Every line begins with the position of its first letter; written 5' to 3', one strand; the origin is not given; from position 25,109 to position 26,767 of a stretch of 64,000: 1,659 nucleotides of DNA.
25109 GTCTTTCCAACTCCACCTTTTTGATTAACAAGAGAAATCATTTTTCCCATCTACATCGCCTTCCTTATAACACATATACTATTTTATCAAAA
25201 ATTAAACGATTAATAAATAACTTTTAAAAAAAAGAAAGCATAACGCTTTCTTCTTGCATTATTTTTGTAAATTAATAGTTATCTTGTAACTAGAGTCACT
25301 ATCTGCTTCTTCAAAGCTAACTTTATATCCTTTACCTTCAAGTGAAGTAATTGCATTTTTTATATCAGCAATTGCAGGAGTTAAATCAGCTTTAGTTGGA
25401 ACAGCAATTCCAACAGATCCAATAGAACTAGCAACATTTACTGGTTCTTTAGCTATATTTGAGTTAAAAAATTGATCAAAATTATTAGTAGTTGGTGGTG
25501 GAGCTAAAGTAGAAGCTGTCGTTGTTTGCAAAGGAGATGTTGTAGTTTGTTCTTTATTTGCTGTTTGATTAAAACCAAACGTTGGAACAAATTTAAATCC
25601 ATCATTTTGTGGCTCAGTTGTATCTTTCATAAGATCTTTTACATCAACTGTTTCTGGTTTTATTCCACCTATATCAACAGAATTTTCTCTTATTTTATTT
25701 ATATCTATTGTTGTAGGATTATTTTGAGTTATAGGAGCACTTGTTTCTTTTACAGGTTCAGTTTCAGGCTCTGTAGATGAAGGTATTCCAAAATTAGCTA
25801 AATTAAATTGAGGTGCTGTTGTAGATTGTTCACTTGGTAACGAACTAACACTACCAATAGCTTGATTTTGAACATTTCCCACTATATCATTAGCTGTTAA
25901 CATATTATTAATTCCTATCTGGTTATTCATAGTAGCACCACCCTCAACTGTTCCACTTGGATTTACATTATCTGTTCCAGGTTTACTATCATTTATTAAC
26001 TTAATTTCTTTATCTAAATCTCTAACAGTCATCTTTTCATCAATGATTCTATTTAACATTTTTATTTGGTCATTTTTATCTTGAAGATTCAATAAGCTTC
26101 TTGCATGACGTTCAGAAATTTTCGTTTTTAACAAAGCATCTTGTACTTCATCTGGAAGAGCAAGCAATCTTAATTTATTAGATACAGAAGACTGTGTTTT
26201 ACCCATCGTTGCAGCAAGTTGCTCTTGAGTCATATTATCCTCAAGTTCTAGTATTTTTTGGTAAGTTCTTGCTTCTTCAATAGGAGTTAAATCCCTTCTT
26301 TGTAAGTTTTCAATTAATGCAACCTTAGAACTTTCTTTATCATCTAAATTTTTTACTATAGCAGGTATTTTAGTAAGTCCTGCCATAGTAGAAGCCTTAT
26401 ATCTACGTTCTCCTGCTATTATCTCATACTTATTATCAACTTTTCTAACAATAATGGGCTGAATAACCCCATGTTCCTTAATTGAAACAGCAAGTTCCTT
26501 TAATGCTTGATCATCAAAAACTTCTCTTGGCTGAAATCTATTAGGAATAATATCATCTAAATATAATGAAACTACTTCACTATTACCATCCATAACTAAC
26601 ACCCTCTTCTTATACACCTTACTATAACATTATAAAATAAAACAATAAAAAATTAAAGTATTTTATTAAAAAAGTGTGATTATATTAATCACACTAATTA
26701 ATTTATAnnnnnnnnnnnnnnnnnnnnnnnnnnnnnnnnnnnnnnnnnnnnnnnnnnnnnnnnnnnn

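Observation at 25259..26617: Noc paralog with a roughly 220-residue low-complexity C-terminal extension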

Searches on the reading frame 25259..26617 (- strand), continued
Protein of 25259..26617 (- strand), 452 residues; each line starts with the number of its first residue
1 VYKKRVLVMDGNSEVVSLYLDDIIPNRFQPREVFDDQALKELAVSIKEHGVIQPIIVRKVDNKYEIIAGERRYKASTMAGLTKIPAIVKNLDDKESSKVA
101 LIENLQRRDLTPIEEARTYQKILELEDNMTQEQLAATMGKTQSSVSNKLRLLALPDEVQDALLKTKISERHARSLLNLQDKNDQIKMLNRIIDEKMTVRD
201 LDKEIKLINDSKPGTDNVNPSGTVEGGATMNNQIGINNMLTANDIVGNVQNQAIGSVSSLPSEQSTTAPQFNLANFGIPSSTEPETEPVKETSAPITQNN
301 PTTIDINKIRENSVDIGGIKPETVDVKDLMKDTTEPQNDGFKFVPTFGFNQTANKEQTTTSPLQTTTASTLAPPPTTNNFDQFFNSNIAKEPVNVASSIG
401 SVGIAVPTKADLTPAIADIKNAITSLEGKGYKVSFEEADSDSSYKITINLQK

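Call 14: search_solved_structures(query=window:25259-26593:-, max_evalue=1e-10, show_alignments=3)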
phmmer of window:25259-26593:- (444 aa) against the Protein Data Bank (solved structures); distinct sequences matched with E-value up to 1e-10: 13.
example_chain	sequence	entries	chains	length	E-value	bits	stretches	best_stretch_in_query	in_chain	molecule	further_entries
7ng0_A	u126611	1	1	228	8.6e-64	219.4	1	7-201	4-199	Nucleoid occlusion protein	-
7nfu_A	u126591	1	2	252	1.1e-63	219.1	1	6-201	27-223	Nucleoid occlusion protein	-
7ol9_A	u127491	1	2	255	4.3e-55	190.8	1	5-202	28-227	Nucleoid occlusion protein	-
1vz0_A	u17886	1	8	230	7.5e-50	173.5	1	6-194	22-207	Chromosome-partitioning protein Spo0J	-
6sdk_A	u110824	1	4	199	3.2e-49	171.4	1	9-202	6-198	Stage 0 sporulation protein J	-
4umk_A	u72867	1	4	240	5.5e-46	160.8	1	5-194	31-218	PROBABLE CHROMOSOME-PARTITIONING PROTEIN PARB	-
7bnk_A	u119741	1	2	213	7e-46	160.5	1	4-199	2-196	ParB family protein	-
7bnr_A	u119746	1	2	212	9.2e-45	156.8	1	7-199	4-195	ParB family protein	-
7o0n_A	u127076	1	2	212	9.2e-45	156.8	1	7-199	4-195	ParB family protein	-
6t1f_A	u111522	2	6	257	5.7e-37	131.1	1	17-194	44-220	Chromosome-partitioning protein ParB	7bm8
6y93_A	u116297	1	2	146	1.9e-26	96.5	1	87-202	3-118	Nucleoid occlusion protein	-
6s6h_A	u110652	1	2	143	6.4e-17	65.1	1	90-194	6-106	Chromosome-partitioning protein ParB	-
8qa8_A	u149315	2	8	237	1e-14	57.8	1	3-157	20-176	Transcriptional repressor protein KorB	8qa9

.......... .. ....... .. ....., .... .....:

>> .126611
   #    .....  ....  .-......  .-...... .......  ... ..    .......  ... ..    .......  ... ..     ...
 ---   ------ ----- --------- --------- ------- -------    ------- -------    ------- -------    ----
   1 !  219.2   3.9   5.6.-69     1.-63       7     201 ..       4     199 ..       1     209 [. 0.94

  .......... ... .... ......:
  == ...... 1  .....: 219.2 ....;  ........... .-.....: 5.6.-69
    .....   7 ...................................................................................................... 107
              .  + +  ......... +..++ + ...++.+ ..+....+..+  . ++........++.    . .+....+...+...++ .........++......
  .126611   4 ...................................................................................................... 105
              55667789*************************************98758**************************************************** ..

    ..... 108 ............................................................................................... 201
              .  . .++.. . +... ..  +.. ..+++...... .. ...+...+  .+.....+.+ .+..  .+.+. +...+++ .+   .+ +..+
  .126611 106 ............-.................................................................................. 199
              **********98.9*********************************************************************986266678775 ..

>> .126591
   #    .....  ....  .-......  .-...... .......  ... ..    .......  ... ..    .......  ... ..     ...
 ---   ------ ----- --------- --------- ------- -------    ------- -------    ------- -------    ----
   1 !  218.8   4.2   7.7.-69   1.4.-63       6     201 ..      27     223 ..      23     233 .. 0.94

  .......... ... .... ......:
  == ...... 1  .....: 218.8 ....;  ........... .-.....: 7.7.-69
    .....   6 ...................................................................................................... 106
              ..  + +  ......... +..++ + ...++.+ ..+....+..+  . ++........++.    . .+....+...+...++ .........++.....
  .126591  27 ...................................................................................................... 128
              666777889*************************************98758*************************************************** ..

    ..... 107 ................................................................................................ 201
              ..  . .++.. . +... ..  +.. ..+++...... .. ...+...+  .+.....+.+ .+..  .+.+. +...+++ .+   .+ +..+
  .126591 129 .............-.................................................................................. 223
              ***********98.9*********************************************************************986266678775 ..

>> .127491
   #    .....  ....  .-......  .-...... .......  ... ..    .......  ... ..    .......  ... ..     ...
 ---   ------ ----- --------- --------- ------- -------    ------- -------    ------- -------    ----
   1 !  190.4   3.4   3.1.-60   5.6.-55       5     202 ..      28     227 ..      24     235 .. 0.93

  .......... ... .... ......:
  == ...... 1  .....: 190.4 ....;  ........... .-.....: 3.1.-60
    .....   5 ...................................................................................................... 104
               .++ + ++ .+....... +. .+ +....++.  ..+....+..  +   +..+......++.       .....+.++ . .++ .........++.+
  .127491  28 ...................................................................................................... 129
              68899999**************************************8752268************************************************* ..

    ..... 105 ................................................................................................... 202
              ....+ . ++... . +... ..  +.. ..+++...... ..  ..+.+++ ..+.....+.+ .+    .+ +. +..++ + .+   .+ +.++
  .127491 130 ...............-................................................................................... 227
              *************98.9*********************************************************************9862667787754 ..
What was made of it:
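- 25994..26293 (-): ParB helix-turn-helix DNA-binding domain (residues 101-200). It carries the Noc-type specificity residues Q, K, (A), R. Alignment to B. subtilis Noc 7ol9: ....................SERHAR against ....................TERHAR (call 14).
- On Noc (nucleoid occlusion protein, ParB family; TIGR04285): The residues are Q, K, A, R by alignment to B. subtilis Noc (call 14). Query residue 6 aligns to residue 27 of 7nfu (call 14).
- On Chromosomal ParB/Spo0J (partition protein): The specificity residues are Q and R, the Noc type (call 14).
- Closest known: KorB of plasmid RK2. Different: It is only a distant homolog (E 1e-14, call 14).
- The best PDB matches are Noc (7ng0 and 7nfu, E about 1e-63), ahead of Spo0J/ParB (E 7.5e-50 and weaker) (call 14). 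The specificity residues are Q, K, A, R against canonical Q, K, K, R (call 14).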

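Call 16: find_related_loci(query=A1, collection=genome_contigs, flank=6000)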
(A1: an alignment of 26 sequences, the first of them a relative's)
Query A1 (444 aa) in genome_contigs; peptide patterns used: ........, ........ (x = any residue, [..] = any of these).
599 stretches matched a pattern (row limit reached: there are more); 580 encode a relative of the query (tblastn E <= 1e-3); the best 80 are kept; 80 distinct loci.
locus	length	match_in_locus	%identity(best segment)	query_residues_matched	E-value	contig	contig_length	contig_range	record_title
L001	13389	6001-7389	59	1-444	3e-154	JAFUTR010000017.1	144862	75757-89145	MAG: Bacilli bacterium isolate RGIG4816 Roe_deer_Reticulum.Co__c277698, whole genome shotgun sequence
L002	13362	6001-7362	56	1-444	6e-148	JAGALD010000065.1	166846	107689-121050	MAG: Bacilli bacterium isolate RGIG8542 Water_deer_Cecum-2__c236085, whole genome shotgun sequence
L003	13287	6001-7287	56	2-440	8e-136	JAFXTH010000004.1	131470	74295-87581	MAG: Bacilli bacterium isolate RGIG6726 Sheep_Rumen-2__c303129, whole genome shotgun sequence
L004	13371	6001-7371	53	5-444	2e-135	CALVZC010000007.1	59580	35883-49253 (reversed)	MAG: uncultured Bacilli bacterium isolate BRZ_FK__bin67 genome assembly, contig: BRZ_FK__NODE_673_length_59580_cov_46.71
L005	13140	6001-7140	53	5-442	8e-125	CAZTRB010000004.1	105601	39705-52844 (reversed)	MAG TPA_asm: uncultured Muribaculaceae bacterium isolate binchicken_co45_761 genome assembly, contig: NODE_137_length_10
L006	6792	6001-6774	64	4-312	2e-112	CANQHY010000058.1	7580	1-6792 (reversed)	MAG: uncultured Bacilli bacterium isolate Lapin-027__bin75 genome assembly, contig: Lapin-027__NODE_10372_length_7580_co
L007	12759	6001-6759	62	6-314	8e-111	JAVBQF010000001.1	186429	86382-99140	MAG: Bacilli bacterium isolate EPI_MAG_00159 c_000011959440, whole genome shotgun sequence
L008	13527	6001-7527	44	5-444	3e-109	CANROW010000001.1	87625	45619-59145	MAG: uncultured Bacilli bacterium isolate Lapin-020__bin10 genome assembly, contig: Lapin-020__NODE_196_length_87625_cov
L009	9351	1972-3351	45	1-444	5e-105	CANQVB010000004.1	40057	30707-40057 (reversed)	MAG: uncultured Bacilli bacterium isolate Lapin-033__bin34 genome assembly, contig: Lapin-033__NODE_737_length_40057_cov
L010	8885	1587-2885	47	6-444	5e-104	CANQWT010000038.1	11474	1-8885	MAG: uncultured Bacilli bacterium isolate Lapin-026__bin117 genome assembly, contig: Lapin-026__NODE_7065_length_11474_c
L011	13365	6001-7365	45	1-444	2e-103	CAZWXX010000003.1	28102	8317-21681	MAG TPA_asm: uncultured Muribaculaceae bacterium isolate SRP287540_co1_66 genome assembly, contig: NODE_1658_length_2810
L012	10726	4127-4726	82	4-208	6e-103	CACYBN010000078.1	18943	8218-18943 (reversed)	MAG: uncultured Erysipelotrichaceae bacterium isolate RUG11788 genome assembly, contig: RUG11788_asm_78, whole genome sh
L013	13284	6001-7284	45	1-444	1e-102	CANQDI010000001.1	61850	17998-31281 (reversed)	MAG: uncultured Bacilli bacterium isolate Lapin-003-2__bin26 genome assembly, contig: Lapin-003-2__NODE_446_length_61850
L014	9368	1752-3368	80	4-444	8e-102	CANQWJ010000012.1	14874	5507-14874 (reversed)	MAG: uncultured Bacilli bacterium isolate Lapin-013__bin18 genome assembly, contig: Lapin-013__NODE_2408_length_14874_co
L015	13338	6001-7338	47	6-444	8e-102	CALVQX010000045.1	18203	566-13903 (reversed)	MAG: uncultured Bacilli bacterium isolate E07__bin200 genome assembly, contig: E07__k127_1108281, whole genome shotgun s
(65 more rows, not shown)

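Call 21: find_encoding_contigs(protein=P0001, flank=3000, max_places=4)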
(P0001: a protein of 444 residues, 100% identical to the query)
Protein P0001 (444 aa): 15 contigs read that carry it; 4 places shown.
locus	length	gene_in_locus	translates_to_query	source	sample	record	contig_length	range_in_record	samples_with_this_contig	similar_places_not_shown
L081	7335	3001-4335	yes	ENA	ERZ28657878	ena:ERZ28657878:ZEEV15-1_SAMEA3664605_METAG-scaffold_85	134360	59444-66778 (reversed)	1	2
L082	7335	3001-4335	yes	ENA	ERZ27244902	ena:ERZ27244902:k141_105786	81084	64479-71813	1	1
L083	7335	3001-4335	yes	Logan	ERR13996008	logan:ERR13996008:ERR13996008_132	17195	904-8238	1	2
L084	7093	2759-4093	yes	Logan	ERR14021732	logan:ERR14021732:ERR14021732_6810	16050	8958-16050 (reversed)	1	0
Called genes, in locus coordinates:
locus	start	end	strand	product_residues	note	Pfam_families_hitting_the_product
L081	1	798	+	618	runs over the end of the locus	PF01134:GIDA, PF12831:FAD_oxidored (weak), PF21680:GIDA_C_1st, PF13932:SAM_GIDA_C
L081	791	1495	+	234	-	PF02527:GidB, PF13847:Methyltransf_31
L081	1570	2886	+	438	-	PF07963:N_methyl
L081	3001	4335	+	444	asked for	PF02195:ParB_N, PF17762:HTH_ParB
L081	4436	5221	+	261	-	PF00142:Fer4_NifH, PF00448:SRP54 (faint), PF01656:CbiA, PF02374:ArsA_ATPase, PF06564:CBP_BcsQ (faint), PF09140:MipZ (weak), PF10609:ParA, PF13614:AAA_31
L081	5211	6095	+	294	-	PF02195:ParB_N, PF17762:HTH_ParB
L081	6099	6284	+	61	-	PF06107:DUF951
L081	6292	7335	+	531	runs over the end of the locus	PF03806:ABG_transport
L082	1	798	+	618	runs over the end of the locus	PF01134:GIDA, PF12831:FAD_oxidored (weak), PF21680:GIDA_C_1st, PF13932:SAM_GIDA_C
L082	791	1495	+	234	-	PF02527:GidB, PF13847:Methyltransf_31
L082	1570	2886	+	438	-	PF07963:N_methyl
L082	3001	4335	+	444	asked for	PF02195:ParB_N, PF17762:HTH_ParB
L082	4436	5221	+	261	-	PF00142:Fer4_NifH, PF00448:SRP54 (faint), PF01656:CbiA, PF02374:ArsA_ATPase, PF06564:CBP_BcsQ (faint), PF09140:MipZ (weak), PF10609:ParA, PF13614:AAA_31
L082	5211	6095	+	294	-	PF02195:ParB_N, PF17762:HTH_ParB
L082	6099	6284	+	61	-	PF06107:DUF951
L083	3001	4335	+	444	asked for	PF02195:ParB_N, PF17762:HTH_ParB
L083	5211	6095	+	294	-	PF02195:ParB_N, PF17762:HTH_ParB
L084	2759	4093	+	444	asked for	PF02195:ParB_N, PF17762:HTH_ParB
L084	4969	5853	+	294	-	PF02195:ParB_N, PF17762:HTH_ParB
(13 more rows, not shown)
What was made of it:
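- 25259..26593 (-): Coding sequence of the Noc-lineage protein. It encodes 444 aa from the ATG at 26593, with the stop codon at 25259-25261. The alternative GTG at 26617 would add only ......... The identical 444-aa product is called on 15 independent contigs (call 21).
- The identical 444-aa protein lies in an identical gene context on 15 independent contigs from different samples (call 21).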

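Call 28: predict_structure(alignment_id=A1)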
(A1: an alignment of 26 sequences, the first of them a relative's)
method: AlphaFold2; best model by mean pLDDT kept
length: 444 residues; sequences in the alignment: 26
mean_pLDDT: 58.1   pTM: 0.33
mean pLDDT of the five models: 58.1, 57.9, 57.0, 55.9, 55.0
residues with pLDDT >= 90: 42; 70-90: 120; 50-70: 44; < 50: 238
segments of 3 or more residues with pLDDT < 50: 1-26, 38-80, 205-292, 308-318, 322-368, 379-400
pLDDT, mean of each block of 10 residues (from residue 1): 34 37 48 53 43 46 40 39 69 82 87 85 84 88 89 88 91 91 90 90 55 34 34 37 33 36 37 34 36 58 53 45 45 42 37 35 43 56 41 43 81 89 85 84 80
secondary structure, 60 per line:
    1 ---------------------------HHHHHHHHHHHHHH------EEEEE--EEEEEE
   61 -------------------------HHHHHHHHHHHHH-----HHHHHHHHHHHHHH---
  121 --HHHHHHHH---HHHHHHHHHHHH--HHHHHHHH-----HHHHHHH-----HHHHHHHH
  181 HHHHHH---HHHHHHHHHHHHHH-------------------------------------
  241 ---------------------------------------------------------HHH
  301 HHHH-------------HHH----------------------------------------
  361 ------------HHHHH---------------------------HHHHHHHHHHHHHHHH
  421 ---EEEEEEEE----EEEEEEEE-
elements in order: H28-41 E48-52 E55-60 H86-98 H104-117 H123-130 H134-145 H148-155 H161-167 H173-186 H190-203 H298-304 H373-377 H405-420 E424-431 E436-443
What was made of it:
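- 25628..25723 (-): Conserved linker island B (residues 291-322, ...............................). It corresponds to clade-wide motifs M2, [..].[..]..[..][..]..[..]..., and M3, DLDSLL-like. AlphaFold predicts a weak helix at 298-304 (call 28).
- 25418..25480 (-): Conserved linker islands D (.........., residues 372-381) and E (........, residues 385-392), just before the C-terminal domain. AlphaFold predicts a weak helix at 373-377 (call 28).
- Checked: AlphaFold gives pLDDT below 50 over nearly all of 205-400 (call 28).
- AlphaFold gives only weak helical propensity for the islands, with pLDDT about 55 (call 28). AlphaFold sees no fold (call 28).
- Tried and rejected: The full-length AlphaFold model gave low confidence even for the N-terminal domain (pLDDT below 50 for residues 1-80, call 28).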

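Call 72: list_cluster_members(proteins=[P0001, P0085, P0038, P0117])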
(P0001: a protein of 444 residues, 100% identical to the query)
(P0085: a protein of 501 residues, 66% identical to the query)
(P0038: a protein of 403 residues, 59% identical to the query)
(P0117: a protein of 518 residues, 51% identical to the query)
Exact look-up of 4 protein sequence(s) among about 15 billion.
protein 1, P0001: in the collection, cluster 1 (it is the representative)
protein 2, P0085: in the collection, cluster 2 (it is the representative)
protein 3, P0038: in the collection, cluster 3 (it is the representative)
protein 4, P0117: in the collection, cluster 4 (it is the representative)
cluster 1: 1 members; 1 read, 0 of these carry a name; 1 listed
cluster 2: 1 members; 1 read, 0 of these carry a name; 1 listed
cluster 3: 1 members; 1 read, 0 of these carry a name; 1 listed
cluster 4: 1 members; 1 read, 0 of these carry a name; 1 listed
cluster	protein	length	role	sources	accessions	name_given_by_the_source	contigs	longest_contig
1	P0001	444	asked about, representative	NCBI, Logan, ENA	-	-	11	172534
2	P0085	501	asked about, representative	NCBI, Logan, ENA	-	-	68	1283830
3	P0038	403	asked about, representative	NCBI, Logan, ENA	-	-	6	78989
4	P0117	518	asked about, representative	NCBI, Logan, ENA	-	-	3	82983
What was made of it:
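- Tried and rejected: The cluster look-up returned no source names (call 72).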

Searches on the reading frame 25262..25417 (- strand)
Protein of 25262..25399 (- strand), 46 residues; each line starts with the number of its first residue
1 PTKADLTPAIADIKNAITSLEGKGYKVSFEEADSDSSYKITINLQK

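Call 13: search_protein_families(library=ncbifam, proteins=[window:25262-25399:-], max_evalue=10)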
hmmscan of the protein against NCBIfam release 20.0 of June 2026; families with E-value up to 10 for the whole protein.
seq(46 aa): 1 family
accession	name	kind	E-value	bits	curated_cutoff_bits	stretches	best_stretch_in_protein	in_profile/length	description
TIGR04285.1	nucleoid_noc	exception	0.0027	17.1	315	1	5-46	214-255/255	nucleoid occlusion protein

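Call 58: predict_structure(alignment_id=A3)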
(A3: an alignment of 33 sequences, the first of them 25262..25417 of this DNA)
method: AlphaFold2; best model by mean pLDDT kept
length: 52 residues; sequences in the alignment: 33
mean_pLDDT: 89.2   pTM: 0.63
mean pLDDT of the five models: 89.2, 87.9, 87.9, 87.8, 86.7
residues with pLDDT >= 90: 39; 70-90: 5; 50-70: 7; < 50: 1
segments of 3 or more residues with pLDDT < 50: none
pLDDT, mean of each block of 10 residues (from residue 1): 64 95 97 96 94 88
secondary structure, 60 per line:
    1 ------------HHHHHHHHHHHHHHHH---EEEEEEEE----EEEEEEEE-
elements in order: H13-28 E32-39 E44-51
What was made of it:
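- Checked: The terminal segment 401-444 is confidently structured as a helix plus a beta-hairpin, with pLDDT 80-89 in the full-length model and 89 when modelled alone (calls 28, 58).
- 25262..25393 (-): Canonical Noc C-terminal dimerisation domain (residues 401-444): helix 405-420 plus a beta-hairpin at 424-431 and 436-443. AlphaFold pLDDT 89 (call 58).
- On Noc (nucleoid occlusion protein, ParB family; TIGR04285): Helix plus hairpin at pLDDT 89 (call 58).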

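Call 61: fold_search(model_id=the predicted structure, library=pdb)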
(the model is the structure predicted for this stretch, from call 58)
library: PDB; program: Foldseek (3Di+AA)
matches with E <= 10: 445; with E <= 0.001: 0
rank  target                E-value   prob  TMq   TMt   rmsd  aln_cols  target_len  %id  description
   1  9a7h_B                4.4e-01  0.25  0.33  0.22   7.5        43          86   19  Integrative model of YUND-SP5S by crosslinking MS and deep learning (released 2024-09-18)
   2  1tf8                  6.2e-01  0.82  0.53  0.12   2.1        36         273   14  Streptomyces griseus aminopeptidase complexed with L-tryptophan (released 2005-05-31)
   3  1xjo                  7.7e-01  0.77  0.53  0.12   2.0        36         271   14  STRUCTURE OF AMINOPEPTIDASE (released 1997-04-01)
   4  1tf9                  7.7e-01  0.77  0.53  0.12   2.1        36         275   14  Streptomyces griseus aminopeptidase complexed with P-Iodo-L-Phenylalanine (released 2005-05-31)
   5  2wjv_E                7.7e-01  0.16  0.37  0.32  15.2        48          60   14  Crystal structure of the complex between human nonsense mediated decay factors UPF1 and UPF2 (released 2009-07-07)
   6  1tkf                  8.8e-01  0.72  0.53  0.12   2.1        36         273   14  Streptomyces griseus aminopeptidase complexed with D-tryptophan (released 2005-06-14)
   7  1qq9                  1.0e+00  0.69  0.53  0.12   2.1        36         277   14  STREPTOMYCES GRISEUS AMINOPEPTIDASE COMPLEXED WITH METHIONINE (released 2000-05-03)
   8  2eh1_B                1.0e+00  0.13  0.28  0.17   7.3        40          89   12  Stage V Sporolation Protein S (SpoVS) from Thermus thermophilus (released 2007-09-04)
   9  8xon_P                1.1e+00  0.15  0.35  0.05   5.7        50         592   10  Cryo-EM structure of the ClpC1:ClpP1P2 degradation complex in Streptomyces hawaiiensis (released 2024-03-27)
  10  6u6r_MODEL_1_A        1.3e+00  0.25  0.39  0.44   4.5        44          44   11  Solution NMR Structure Of The delta30-ngMinE Protein From Neisseria gonorrheae (released 2020-07-08)
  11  4ozj                  1.3e+00  0.11  0.26  0.15   6.4        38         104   13  GlnK2 from Haloferax mediterranei complexed with ADP (released 2014-07-02)
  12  8ywi_A                1.4e+00  0.57  0.50  0.03   1.9        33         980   12  The structure of ASFV DNA polymerase in replicating state (released 2025-02-05)
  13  4uc8_B                1.4e+00  0.10  0.27  0.08  10.6        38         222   16  N-terminal globular domain of the RSV Nucleoprotein in complex with C- terminal phenylalanine of the Phosphoprotein (released 2015-08-19)
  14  4ucd_A                1.4e+00  0.09  0.25  0.08  10.6        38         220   16  N-terminal globular domain of the RSV Nucleoprotein in complex with the Nucleoprotein Phosphoprotein interaction inhib (released 2015-08-19)
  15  9mq4_A                1.4e+00  0.35  0.46  0.13   3.8        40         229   20  Damaged 70S ribosome with PrfH bound (released 2025-02-05)
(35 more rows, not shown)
